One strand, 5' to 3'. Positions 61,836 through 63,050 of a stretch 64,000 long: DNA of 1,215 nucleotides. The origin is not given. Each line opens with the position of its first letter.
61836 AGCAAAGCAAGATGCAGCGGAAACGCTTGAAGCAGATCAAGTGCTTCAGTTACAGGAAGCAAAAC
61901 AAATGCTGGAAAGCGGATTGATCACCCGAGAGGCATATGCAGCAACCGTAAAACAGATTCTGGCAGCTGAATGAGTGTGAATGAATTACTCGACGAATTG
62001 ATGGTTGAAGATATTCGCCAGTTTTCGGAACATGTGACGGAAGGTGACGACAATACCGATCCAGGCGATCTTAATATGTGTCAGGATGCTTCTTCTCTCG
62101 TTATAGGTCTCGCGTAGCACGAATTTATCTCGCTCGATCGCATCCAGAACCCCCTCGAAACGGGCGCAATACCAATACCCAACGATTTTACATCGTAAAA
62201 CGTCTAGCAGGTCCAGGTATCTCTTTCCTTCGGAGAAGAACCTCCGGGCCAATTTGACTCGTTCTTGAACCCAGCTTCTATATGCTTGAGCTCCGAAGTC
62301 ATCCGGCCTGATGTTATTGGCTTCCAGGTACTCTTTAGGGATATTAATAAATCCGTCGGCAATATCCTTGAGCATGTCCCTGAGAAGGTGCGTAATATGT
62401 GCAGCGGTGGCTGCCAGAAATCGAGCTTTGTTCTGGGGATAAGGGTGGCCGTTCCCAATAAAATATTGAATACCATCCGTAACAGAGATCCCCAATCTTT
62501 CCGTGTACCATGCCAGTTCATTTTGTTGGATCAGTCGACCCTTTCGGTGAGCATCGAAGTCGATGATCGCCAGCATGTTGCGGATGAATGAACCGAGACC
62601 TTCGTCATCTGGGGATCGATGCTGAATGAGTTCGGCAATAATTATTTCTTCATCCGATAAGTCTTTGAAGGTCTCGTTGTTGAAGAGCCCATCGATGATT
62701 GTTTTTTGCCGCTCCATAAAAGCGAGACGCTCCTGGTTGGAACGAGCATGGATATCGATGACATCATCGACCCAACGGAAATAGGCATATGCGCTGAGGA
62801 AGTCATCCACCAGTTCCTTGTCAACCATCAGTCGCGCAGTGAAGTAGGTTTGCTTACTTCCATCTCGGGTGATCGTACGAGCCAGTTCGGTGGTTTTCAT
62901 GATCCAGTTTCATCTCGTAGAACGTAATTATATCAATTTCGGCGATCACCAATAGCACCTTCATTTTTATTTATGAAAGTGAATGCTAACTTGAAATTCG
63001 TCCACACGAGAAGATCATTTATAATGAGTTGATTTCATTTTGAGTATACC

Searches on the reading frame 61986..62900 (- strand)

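Call 59: search_protein_families(library=pfam, proteins=[window:61986-62900:-], max_evalue=0.00001)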
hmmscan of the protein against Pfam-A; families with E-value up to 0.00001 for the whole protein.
window:61986-62900:- (304 aa): 1 family
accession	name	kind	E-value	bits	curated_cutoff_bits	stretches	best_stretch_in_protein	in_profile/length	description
PF00494.24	SQS_PSY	-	2.5e-14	54.1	26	1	15-262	4-253/263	Squalene/phytoene synthase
